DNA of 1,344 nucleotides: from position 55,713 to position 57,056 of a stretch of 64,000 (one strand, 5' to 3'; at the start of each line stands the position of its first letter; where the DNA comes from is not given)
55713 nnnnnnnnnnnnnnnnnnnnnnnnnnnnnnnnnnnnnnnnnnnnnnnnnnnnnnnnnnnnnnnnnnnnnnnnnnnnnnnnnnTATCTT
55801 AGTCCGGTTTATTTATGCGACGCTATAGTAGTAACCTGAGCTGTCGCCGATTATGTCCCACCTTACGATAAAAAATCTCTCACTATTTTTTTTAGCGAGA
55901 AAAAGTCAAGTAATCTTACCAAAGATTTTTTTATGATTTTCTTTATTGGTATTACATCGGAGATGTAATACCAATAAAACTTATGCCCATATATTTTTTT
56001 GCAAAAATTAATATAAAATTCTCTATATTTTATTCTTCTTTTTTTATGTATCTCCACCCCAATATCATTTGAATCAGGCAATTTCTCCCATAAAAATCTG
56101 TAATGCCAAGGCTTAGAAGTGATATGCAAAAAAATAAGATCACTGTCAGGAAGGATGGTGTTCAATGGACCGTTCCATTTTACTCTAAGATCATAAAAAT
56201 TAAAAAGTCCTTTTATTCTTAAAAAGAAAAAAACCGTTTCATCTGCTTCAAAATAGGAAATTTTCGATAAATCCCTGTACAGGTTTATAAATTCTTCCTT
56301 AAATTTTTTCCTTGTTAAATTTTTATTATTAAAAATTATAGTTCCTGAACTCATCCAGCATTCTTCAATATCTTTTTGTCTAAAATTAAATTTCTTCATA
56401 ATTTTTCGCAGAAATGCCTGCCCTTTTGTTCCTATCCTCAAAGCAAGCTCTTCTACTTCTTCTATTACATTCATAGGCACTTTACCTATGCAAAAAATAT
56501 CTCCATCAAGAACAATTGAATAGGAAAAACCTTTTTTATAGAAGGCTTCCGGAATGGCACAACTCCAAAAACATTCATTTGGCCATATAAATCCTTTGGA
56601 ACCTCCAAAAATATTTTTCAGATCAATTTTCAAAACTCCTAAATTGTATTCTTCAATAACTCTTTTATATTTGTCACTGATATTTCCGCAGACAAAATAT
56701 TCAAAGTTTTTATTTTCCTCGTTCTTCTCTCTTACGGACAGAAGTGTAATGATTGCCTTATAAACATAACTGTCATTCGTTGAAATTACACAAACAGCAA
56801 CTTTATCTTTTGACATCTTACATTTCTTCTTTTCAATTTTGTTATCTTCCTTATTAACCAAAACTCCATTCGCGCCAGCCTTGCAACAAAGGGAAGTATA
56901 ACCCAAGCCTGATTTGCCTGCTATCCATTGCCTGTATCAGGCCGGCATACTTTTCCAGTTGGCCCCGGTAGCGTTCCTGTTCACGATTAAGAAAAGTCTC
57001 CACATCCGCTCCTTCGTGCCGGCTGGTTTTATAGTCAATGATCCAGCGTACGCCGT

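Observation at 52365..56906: AT-rich GT8-like glycosyltransferase gene amplified to four tandem mosaic copies, with fragments of both flanking genes co-amplified at every junction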

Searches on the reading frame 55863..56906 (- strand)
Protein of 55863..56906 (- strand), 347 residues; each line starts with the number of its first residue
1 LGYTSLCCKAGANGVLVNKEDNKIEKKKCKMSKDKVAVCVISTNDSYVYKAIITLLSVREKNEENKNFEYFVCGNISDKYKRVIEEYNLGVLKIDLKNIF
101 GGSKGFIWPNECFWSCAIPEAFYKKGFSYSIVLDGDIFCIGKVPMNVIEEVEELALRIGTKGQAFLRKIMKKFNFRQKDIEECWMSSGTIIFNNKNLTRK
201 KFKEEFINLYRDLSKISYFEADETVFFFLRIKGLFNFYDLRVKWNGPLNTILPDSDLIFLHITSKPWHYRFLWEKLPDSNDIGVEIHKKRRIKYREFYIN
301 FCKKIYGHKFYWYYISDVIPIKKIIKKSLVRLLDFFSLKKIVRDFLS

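Call 5: search_protein_families(library=pfam, proteins=[window:55863-56906:-], max_evalue=0.1)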
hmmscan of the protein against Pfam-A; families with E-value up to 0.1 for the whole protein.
window:55863-56906:- (347 aa): 2 families
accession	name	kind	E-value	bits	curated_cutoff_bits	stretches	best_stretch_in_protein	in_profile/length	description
PF03065.20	Glyco_hydro_57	-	0.045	13.5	21.2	1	96-132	135-171/291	Glycosyl hydrolase family 57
PF17448.7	YqaH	-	0.057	14.2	31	0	169-215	27-73/88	Uncharacterized YqaH-like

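Call 11: find_homologous_proteins(query=window:55863-56816:-, max_evalue=0.001)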
Query window:55863-56816:- (317 aa): 6 proteins with E <= 0.001 among 1416 candidates.
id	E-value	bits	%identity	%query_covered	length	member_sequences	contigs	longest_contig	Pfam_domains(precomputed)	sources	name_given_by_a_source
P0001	7.5e-210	714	99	100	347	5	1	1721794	-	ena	-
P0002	8.8e-186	635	90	100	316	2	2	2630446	-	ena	-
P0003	3.4e-147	508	74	98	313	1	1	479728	-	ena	-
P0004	3.5e-137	475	69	95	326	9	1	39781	-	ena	-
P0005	2.2e-102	361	56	94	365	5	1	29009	-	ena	-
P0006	4.0e-79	284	48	92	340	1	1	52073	-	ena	-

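Call 12: find_encoding_contigs(protein=window:55863-56816:-, flank=10000, max_places=10)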
Protein window:55863-56816:- (317 aa): no gene with exactly this product is on record in the collection.

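Call 13: find_encoding_contigs(protein=P0001, flank=10000, max_places=10)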
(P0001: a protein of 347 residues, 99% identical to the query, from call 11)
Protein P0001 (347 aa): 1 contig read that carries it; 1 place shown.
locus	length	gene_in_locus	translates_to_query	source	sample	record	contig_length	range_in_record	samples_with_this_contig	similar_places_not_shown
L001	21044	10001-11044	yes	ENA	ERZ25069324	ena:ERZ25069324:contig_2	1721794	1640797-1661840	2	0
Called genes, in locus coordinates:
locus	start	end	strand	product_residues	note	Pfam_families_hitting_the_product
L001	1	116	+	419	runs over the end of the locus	-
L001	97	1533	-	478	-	PF00497:SBP_bac_3, PF01464:SLT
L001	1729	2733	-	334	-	PF10017:Methyltransf_33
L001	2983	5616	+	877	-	PF12705:PDDEXK_1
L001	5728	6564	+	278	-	PF00535:Glycos_transf_2, PF13641:Glyco_tranf_2_3 (weak)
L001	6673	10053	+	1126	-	PF00580:UvrD-helicase, PF13245:AAA_19 (weak), PF13361:UvrD_C, PF13538:UvrD_C_2 (faint)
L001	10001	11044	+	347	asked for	-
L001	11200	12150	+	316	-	-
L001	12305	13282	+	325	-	-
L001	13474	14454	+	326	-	-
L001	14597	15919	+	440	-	PF13241:NAD_binding_7, PF14824:Sirohm_synth_M (weak), PF10414:CysG_dimeriser, PF00590:TP_methylase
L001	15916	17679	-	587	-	PF20423:AceK_regulatory, PF06315:AceK_kinase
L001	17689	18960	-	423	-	PF00180:Iso_dh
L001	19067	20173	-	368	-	PF00494:SQS_PSY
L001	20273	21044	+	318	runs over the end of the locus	PF00762:Ferrochelatase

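Call 14: find_encoding_contigs(protein=P0002, flank=10000, max_places=10)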
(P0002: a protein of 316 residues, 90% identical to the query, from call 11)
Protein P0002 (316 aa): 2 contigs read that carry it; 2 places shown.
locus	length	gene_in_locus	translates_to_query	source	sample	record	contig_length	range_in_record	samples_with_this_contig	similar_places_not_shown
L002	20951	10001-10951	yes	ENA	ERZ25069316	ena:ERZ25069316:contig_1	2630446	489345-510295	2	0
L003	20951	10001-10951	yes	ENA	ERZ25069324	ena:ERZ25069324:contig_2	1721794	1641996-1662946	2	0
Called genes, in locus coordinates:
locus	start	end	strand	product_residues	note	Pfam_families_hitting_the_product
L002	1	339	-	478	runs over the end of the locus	PF00497:SBP_bac_3, PF01464:SLT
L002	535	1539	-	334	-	PF10017:Methyltransf_33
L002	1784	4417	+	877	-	PF12705:PDDEXK_1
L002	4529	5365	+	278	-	PF00535:Glycos_transf_2, PF13641:Glyco_tranf_2_3 (weak)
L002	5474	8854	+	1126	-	PF00580:UvrD-helicase, PF13245:AAA_19 (weak), PF13361:UvrD_C, PF13538:UvrD_C_2 (faint)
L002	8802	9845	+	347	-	-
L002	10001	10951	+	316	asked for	-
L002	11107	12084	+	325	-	-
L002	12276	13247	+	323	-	-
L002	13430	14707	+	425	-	PF13241:NAD_binding_7, PF14824:Sirohm_synth_M (weak), PF10414:CysG_dimeriser, PF00590:TP_methylase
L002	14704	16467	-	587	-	PF20423:AceK_regulatory, PF06315:AceK_kinase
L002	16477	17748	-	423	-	PF00180:Iso_dh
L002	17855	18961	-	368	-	PF00494:SQS_PSY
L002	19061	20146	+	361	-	PF00762:Ferrochelatase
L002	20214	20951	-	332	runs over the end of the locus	PF13816:Dehydratase_hem, PF13826:Monooxy_af470-like (faint)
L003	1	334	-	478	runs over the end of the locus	PF00497:SBP_bac_3, PF01464:SLT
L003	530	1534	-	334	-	PF10017:Methyltransf_33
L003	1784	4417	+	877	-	PF12705:PDDEXK_1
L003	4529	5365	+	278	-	PF00535:Glycos_transf_2, PF13641:Glyco_tranf_2_3 (weak)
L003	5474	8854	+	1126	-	PF00580:UvrD-helicase, PF13245:AAA_19 (weak), PF13361:UvrD_C, PF13538:UvrD_C_2 (faint)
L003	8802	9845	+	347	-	-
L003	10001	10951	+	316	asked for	-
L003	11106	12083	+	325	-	-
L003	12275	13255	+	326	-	-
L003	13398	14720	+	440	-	PF13241:NAD_binding_7, PF14824:Sirohm_synth_M (weak), PF10414:CysG_dimeriser, PF00590:TP_methylase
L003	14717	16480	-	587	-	PF20423:AceK_regulatory, PF06315:AceK_kinase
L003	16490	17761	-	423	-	PF00180:Iso_dh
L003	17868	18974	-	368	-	PF00494:SQS_PSY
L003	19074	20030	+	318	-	PF00762:Ferrochelatase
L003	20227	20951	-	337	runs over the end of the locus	PF13816:Dehydratase_hem, PF13826:Monooxy_af470-like (faint)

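Call 15: find_encoding_contigs(protein=P0003, flank=10000, max_places=10)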
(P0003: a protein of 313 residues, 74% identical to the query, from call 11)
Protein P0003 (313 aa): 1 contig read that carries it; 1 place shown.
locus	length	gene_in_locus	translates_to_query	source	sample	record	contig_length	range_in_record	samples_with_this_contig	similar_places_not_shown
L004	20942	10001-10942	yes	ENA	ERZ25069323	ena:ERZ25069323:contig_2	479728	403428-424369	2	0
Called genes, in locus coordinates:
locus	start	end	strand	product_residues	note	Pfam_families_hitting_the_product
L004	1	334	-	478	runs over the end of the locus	PF00497:SBP_bac_3, PF01464:SLT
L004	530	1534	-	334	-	PF10017:Methyltransf_33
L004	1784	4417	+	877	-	PF12705:PDDEXK_1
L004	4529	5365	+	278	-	PF00535:Glycos_transf_2, PF10111:Glyco_tranf_2_2 (weak), PF13641:Glyco_tranf_2_3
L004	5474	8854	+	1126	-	PF00580:UvrD-helicase, PF13245:AAA_19 (weak), PF13361:UvrD_C, PF13538:UvrD_C_2 (faint)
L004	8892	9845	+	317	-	-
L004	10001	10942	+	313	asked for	-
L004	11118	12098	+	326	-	-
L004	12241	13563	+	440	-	PF13241:NAD_binding_7, PF14824:Sirohm_synth_M (weak), PF10414:CysG_dimeriser, PF00590:TP_methylase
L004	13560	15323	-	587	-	PF20423:AceK_regulatory, PF06315:AceK_kinase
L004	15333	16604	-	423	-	PF00180:Iso_dh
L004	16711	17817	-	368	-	PF00494:SQS_PSY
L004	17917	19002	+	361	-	PF00762:Ferrochelatase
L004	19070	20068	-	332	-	PF13816:Dehydratase_hem, PF13826:Monooxy_af470-like (faint)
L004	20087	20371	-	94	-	PF04248:NTP_transf_9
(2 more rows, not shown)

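Call 16: find_encoding_contigs(protein=P0004, flank=10000, max_places=10)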
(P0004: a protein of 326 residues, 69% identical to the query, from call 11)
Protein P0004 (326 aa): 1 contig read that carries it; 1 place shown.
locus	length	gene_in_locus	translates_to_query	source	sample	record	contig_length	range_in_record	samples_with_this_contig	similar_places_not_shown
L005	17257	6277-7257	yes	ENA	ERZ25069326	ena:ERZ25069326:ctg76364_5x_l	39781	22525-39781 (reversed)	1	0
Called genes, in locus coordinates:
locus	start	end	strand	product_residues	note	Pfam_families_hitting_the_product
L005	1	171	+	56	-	?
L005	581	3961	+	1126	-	PF00580:UvrD-helicase, PF13245:AAA_19 (weak), PF13361:UvrD_C, PF13538:UvrD_C_2 (faint)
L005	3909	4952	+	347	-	-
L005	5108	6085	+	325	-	-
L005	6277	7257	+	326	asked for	-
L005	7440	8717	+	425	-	PF13241:NAD_binding_7, PF14824:Sirohm_synth_M (weak), PF10414:CysG_dimeriser, PF00590:TP_methylase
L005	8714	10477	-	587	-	PF20423:AceK_regulatory, PF06315:AceK_kinase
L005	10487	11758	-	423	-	PF00180:Iso_dh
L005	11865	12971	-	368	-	PF00494:SQS_PSY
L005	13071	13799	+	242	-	PF00762:Ferrochelatase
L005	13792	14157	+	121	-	PF00762:Ferrochelatase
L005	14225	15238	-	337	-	PF13816:Dehydratase_hem, PF13826:Monooxy_af470-like (faint)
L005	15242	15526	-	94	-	PF04248:NTP_transf_9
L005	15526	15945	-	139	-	PF01894:YjbQ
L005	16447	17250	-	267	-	PF01925:TauE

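Call 17: find_encoding_contigs(protein=P0005, flank=10000, max_places=10)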
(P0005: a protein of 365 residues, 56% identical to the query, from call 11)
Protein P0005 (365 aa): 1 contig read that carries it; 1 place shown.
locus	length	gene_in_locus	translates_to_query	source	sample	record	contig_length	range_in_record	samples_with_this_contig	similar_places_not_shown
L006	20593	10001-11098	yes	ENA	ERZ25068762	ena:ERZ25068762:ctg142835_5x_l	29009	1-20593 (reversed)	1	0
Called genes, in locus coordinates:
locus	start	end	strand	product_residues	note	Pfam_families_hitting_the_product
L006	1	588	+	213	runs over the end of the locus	PF00694:Aconitase_C, PF27512:LeuD (weak)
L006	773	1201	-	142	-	PF04828:GFA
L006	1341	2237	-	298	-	-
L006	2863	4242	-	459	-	PF02353:CMAS, PF13489:Methyltransf_23, PF08241:Methyltransf_11, PF08242:Methyltransf_12, PF13649:Methyltransf_25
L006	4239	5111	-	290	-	PF07103:DUF1365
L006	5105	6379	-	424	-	PF01266:DAO (weak), PF01593:Amino_oxidase, PF13450:NAD_binding_8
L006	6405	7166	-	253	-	PF00106:adh_short, PF08659:KR, PF13561:adh_short_C2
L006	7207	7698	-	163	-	PF07366:SnoaL (weak), PF10184:DUF2358 (weak), PF12680:SnoaL_2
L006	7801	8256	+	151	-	PF12088:DUF3565, PF09313:TehB-like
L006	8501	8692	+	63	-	-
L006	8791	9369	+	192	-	-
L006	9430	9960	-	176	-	PF02515:CoA_transf_3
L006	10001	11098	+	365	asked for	-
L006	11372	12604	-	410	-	PF02515:CoA_transf_3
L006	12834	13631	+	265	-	PF00682:HMGL-like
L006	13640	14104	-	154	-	PF01979:Amidohydro_1, PF07969:Amidohydro_3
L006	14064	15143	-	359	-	-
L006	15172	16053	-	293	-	-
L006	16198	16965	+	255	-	PF11159:DUF2939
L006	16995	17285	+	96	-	PF07045:DUF1330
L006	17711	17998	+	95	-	PF00795:CN_hydrolase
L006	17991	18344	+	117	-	-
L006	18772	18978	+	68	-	PF03480:DctP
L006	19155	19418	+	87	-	PF03480:DctP (weak)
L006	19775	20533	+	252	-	PF07715:Plug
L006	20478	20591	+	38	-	?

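Call 18: find_encoding_contigs(protein=P0006, flank=10000, max_places=10)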
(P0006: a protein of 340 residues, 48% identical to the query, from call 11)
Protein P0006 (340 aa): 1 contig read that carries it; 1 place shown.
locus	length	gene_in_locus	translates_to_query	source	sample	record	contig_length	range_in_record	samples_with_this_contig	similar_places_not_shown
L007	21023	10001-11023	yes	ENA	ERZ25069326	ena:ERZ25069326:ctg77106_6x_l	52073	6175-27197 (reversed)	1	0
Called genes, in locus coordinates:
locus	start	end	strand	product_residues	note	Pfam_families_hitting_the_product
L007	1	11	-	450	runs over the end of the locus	PF03453:MoeA_N, PF00994:MoCF_biosynth, PF03454:MoeA_C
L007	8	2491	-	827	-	PF01588:tRNA_bind, PF03483:B3_4, PF03484:B5, PF17759:tRNA_synthFbeta, PF03147:FDX-ACB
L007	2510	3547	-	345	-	PF02912:Phe_tRNA-synt_N, PF01409:tRNA-synt_2d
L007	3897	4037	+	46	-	PF18930:DUF5679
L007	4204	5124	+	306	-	PF00248:Aldo_ket_red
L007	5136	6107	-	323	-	PF01738:DLH, PF12146:Hydrolase_4 (faint), PF20434:BD-FAE, PF00326:Peptidase_S9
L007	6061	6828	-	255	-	PF07676:PD40 (faint)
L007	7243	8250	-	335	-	PF16884:ADH_N_2, PF00107:ADH_zinc_N, PF13602:ADH_zinc_N_2 (weak)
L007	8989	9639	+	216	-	-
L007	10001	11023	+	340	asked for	-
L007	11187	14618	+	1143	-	PF13091:PLDc_2, PF04851:ResIII (faint), PF00176:SNF2-rel_dom, PF00270:DEAD (faint), PF00271:Helicase_C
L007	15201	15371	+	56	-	-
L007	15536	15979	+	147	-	PF02661:Fic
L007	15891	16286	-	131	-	-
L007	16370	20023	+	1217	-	PF02384:N6_Mtase (faint), PF07669:Eco57I, PF12950:TaqI_C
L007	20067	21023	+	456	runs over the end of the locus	-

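Call 30: find_related_loci(query=A3, collection=genome_contigs, flank=10000)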
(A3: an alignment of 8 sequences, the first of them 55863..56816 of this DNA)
Query A3 (317 aa) in genome_contigs; peptide patterns used: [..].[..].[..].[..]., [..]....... (x = any residue, [..] = any of these).
598 stretches matched a pattern, but none encodes a relative of the query by tblastn (E <= 1e-3).

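Call 38: predict_structure(alignment_id=A3)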
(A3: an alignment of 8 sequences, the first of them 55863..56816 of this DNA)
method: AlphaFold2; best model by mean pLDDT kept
length: 317 residues; sequences in the alignment: 8
mean_pLDDT: 47.3   pTM: 0.44
mean pLDDT of the five models: 47.3, 44.5, 43.3, 41.5, 41.5
residues with pLDDT >= 90: 0; 70-90: 9; 50-70: 132; < 50: 176
segments of 3 or more residues with pLDDT < 50: 1-5, 67-82, 104-106, 111-133, 150-159, 186-193, 203-297, 315-317
pLDDT, mean of each block of 10 residues (from residue 1): 46 51 55 57 64 71 55 40 55 65 52 47 43 53 57 43 60 61 47 50 41 26 26 28 31 40 43 34 28 47 52 48
secondary structure, 60 per line:
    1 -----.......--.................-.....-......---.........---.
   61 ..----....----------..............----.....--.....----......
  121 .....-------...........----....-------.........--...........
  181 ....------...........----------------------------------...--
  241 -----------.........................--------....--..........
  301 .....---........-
elements in order: E6-12 H15-31 H33-37 E39-44 H48-56 E60-62 H67-70 H81-94 E99-103 E106-110 H115-125 H133-143 H148-151 E159-163 H164-167 H170-184 H191-201 H252-276 H285-288 H291-305 H309-316

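Call 40: search_protein_representatives(alignment_id=A3)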
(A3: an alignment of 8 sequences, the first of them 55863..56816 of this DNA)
Query: 8 sequences, 320 profile positions. Proteins with E-value up to 0.001 (for the whole library): 213; up to 1e-10: 105; up to 1e-30: 8. The best 150 are listed.
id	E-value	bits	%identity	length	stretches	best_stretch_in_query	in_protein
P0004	1.3e-176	603.1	-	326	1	1-320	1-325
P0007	3.8e-68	246.6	-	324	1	5-315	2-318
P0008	1.4e-55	205.3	-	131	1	3-131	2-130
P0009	1.7e-52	195.2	-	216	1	111-317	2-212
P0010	2.2e-48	181.7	-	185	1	3-174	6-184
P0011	5.9e-45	170.4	-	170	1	146-303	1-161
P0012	1.0e-43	166.4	-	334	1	5-288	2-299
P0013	4.8e-39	151.0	-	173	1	3-166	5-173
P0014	5.9e-26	108.0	-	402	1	4-239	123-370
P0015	4.9e-25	105.0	-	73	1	4-70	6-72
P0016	5.8e-23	98.2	-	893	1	4-242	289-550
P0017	8.5e-23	97.6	-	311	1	5-243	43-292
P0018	1.8e-22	96.5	-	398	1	8-259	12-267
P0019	1.0e-21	94.1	-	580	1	12-240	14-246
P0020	1.9e-21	93.2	-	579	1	13-244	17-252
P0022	1.7e-20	90.1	-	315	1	7-243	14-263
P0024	1.2e-19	87.3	-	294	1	8-261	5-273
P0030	4.8e-19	85.3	-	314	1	8-238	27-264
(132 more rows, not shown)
